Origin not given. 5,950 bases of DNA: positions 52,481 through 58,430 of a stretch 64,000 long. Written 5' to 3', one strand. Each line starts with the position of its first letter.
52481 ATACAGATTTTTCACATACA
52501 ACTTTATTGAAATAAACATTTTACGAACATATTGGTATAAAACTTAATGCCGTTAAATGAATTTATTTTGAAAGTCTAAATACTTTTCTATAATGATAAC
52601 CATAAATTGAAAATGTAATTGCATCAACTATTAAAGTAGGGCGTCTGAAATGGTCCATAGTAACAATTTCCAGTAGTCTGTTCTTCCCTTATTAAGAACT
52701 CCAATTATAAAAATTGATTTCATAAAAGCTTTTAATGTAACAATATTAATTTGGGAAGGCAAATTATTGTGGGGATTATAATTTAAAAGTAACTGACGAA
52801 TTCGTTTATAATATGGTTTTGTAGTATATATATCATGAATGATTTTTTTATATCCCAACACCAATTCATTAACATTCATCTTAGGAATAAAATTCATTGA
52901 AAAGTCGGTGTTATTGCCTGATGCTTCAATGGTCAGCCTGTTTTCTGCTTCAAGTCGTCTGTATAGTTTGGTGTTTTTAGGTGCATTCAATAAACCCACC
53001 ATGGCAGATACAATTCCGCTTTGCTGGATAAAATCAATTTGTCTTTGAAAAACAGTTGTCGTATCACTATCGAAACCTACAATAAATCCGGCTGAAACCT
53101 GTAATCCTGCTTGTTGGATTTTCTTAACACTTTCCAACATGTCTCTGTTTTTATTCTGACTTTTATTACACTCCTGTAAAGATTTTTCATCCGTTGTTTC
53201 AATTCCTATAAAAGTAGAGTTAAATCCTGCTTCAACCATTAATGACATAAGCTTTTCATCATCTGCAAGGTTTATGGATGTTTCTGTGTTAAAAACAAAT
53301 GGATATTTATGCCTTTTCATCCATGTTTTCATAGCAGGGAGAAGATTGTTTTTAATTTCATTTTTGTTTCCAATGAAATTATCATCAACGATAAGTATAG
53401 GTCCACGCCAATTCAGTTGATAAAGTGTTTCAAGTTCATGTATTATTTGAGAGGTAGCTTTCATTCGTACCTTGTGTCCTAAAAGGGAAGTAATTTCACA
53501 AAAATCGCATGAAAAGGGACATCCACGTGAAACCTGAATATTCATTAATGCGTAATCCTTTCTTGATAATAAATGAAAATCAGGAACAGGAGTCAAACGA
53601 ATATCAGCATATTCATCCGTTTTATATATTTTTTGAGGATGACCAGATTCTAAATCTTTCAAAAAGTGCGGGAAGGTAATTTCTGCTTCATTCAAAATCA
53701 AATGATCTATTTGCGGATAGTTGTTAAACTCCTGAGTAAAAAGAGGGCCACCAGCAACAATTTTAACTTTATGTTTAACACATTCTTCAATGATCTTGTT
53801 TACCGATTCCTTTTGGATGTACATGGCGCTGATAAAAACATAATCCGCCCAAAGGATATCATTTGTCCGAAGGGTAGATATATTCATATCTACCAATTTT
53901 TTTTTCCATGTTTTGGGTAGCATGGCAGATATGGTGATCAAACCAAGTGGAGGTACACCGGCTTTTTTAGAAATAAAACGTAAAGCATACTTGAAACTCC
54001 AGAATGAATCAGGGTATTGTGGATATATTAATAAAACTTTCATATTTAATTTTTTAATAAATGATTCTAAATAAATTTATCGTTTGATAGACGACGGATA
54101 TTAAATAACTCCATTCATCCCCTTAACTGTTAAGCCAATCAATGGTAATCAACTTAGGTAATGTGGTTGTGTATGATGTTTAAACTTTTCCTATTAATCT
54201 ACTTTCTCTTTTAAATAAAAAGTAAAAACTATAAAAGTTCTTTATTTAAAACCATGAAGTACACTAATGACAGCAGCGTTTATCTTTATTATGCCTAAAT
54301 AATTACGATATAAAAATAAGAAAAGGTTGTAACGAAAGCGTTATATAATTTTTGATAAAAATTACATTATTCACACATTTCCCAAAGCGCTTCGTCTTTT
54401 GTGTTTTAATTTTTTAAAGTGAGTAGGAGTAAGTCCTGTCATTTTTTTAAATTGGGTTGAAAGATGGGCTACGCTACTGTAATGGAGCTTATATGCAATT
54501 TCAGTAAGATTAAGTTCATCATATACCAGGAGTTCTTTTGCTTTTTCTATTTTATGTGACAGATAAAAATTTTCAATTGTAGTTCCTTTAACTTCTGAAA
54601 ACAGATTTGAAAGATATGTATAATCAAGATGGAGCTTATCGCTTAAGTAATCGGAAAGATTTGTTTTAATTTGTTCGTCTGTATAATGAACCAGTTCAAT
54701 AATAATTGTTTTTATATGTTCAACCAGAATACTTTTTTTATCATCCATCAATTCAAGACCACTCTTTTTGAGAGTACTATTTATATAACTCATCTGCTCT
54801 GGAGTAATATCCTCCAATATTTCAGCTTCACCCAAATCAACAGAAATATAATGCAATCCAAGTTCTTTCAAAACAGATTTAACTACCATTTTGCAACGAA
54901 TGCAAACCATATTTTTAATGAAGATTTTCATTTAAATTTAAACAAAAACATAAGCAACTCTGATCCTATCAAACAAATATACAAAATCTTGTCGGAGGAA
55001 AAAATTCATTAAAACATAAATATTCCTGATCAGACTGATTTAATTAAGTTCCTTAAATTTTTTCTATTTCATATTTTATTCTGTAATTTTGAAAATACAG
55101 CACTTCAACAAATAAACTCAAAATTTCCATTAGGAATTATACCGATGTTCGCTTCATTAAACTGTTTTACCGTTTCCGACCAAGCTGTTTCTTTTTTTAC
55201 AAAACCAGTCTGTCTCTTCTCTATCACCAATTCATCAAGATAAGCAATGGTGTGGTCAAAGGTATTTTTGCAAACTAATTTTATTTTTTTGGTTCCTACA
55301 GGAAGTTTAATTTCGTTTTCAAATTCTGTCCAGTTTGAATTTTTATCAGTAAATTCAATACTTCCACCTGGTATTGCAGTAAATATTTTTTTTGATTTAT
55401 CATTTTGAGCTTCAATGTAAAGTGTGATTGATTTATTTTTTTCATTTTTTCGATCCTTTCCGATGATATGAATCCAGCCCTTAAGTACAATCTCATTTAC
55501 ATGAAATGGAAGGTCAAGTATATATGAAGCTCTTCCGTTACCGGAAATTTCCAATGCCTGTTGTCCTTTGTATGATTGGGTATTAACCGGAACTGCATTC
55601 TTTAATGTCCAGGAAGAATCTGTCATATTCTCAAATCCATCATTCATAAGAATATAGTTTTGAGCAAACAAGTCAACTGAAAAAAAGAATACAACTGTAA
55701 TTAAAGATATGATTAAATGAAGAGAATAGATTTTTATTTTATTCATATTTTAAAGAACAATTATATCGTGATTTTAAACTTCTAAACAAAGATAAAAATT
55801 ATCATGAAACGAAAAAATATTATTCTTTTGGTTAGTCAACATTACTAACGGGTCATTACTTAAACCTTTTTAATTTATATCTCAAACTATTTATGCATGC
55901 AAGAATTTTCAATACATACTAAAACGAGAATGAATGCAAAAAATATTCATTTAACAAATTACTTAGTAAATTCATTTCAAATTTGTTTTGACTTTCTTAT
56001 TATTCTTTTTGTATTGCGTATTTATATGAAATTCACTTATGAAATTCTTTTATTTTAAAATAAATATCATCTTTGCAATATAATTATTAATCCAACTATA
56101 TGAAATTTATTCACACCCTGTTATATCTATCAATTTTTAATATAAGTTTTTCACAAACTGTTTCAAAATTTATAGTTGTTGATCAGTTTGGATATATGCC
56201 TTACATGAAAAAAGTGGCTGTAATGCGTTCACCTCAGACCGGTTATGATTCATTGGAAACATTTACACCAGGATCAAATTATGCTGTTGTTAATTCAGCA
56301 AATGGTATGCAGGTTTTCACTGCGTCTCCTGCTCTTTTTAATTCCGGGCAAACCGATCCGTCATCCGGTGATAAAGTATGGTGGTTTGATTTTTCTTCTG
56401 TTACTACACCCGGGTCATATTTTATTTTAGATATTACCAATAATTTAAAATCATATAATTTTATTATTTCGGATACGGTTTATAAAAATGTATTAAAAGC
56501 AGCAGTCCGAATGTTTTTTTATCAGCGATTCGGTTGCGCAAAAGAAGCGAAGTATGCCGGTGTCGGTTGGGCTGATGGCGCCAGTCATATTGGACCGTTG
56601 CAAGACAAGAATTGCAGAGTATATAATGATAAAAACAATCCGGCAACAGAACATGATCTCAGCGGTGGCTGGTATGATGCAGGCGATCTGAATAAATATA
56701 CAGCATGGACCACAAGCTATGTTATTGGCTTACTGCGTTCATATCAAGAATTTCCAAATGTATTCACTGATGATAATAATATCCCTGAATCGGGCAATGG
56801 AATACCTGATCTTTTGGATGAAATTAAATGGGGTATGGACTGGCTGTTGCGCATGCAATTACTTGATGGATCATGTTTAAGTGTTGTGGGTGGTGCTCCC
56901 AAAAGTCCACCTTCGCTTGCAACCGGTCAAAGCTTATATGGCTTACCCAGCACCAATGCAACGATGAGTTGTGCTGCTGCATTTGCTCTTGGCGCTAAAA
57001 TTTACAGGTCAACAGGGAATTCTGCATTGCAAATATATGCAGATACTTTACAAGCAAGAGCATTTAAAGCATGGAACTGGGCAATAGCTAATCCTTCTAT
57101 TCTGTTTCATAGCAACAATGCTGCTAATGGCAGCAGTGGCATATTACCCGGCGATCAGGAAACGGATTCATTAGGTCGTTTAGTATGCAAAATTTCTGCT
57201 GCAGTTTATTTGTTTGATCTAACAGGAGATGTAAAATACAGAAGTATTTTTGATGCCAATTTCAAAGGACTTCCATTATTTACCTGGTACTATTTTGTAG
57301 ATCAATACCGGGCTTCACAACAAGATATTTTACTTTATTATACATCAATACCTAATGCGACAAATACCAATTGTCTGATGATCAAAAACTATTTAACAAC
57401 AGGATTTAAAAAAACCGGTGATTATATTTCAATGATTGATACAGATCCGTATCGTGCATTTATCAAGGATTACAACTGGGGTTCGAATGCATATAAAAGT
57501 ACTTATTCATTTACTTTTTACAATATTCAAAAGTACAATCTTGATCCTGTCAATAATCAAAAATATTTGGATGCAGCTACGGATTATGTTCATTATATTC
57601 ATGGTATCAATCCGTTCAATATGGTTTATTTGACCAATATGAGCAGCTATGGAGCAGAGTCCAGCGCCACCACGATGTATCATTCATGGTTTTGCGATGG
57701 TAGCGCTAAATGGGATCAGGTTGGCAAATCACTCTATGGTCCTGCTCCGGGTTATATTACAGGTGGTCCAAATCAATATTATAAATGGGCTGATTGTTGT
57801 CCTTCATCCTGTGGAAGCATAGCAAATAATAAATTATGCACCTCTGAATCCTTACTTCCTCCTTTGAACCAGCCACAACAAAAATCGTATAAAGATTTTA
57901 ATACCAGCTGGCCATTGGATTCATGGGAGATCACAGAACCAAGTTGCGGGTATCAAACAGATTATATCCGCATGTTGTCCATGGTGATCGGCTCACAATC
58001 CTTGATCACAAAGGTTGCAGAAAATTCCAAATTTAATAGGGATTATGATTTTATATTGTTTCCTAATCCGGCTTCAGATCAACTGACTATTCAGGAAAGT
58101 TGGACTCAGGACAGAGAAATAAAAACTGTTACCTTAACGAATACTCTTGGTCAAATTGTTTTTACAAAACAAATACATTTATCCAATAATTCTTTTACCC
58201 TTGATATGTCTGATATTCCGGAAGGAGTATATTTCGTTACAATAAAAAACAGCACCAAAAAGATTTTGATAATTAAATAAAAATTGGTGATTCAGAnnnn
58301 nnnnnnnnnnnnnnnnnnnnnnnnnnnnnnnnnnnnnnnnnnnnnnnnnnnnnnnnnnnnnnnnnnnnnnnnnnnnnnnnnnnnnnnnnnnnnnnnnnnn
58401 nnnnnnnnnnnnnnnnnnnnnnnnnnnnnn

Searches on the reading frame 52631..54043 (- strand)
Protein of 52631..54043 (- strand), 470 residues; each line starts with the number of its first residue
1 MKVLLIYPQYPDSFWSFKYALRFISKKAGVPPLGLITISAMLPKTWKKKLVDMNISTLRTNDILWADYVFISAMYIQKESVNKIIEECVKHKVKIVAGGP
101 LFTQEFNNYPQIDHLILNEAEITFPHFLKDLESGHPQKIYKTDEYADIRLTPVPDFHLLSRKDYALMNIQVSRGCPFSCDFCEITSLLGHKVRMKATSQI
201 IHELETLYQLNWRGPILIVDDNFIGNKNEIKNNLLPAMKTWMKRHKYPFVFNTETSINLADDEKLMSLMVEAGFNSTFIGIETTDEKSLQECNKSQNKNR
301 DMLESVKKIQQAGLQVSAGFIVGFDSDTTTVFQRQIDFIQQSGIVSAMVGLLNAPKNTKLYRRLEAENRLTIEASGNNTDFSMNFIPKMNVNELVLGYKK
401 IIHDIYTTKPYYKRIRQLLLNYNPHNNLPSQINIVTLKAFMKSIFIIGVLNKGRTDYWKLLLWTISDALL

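Call 28: search_protein_families(library=ncbifam, proteins=[window:52631-54043:-], max_evalue=1e-10)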
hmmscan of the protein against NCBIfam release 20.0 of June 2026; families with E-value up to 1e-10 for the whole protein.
window:52631-54043:- (470 aa): 11 families
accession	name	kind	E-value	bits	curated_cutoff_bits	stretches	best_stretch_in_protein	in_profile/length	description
TIGR04479.1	bcpD_PhpK_rSAM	subfamily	2.4e-27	95.5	600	1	157-342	231-409/504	PhpK family radical SAM P-methyltransferase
TIGR04013.1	B12_SAM_MJ_1487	hypoth_equivalog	1.2e-21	77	251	1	59-341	37-332/382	TIGR04013 family B12-binding domain/radical SAM domain-containing protein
TIGR04072.2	rSAM_ladder_B12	equivalog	2.2e-20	72.7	360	1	79-375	84-383/443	lipid biosynthesis B12-binding/radical SAM protein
TIGR02026.1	BchE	equivalog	4.7e-18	65.3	481.35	1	81-458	82-473/497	magnesium-protoporphyrin IX monomethyl ester anaerobic oxidative cyclase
NF050148.1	rSAM_ApyD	equivalog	1.2e-17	63.6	750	1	95-341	106-365/645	RiPP biosynthesis radical SAM protein ApyD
TIGR03471.1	HpnJ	equivalog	1e-14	54.3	577.6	1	167-406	198-433/472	hopanoid biosynthesis associated radical SAM protein HpnJ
TIGR04014.1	B12_SAM_MJ_0865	equivalog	3.2e-14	52.5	360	1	165-345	159-339/434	methyl-coenzyme M reductase glutamine C-methyltransferase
NF045585.1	rSAM_slr0320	equivalog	4.1e-14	52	775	1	135-316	204-381/511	photosystem II high light acclimation radical SAM protein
NF033712.0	B12_rSAM_KedN5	subfamily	1.3e-13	50.1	700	1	162-361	193-388/624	KedN5 family methylcobalamin-dependent radical SAM C-methyltransferase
TIGR01125.1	TIGR01125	equivalog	9.1e-12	44.7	356.95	1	77-343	52-317/432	30S ribosomal protein S12 methylthiotransferase RimO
TIGR04367.1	HpnR_B12_rSAM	equivalog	3.6e-11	42.3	650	1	168-328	188-339/490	hopanoid C-3 methylase HpnR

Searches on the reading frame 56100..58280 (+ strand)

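Call 28: search_protein_families(library=ncbifam, proteins=[window:56100-58280:+], max_evalue=1e-10)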
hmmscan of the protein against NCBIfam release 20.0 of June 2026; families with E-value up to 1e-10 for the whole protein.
window:56100-58280:+ (726 aa): 2 families
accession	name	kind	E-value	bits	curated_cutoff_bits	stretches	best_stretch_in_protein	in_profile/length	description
NF049990.1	CellobisidaseCelK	equivalog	7.8e-33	113.7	1700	1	25-380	214-580/889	cellulose 1,4-beta-cellobiosidase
TIGR04183.1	Por_Secre_tail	domain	4.4e-11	42.6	23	0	653-723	1-70/72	T9SS type A sorting domain-containing protein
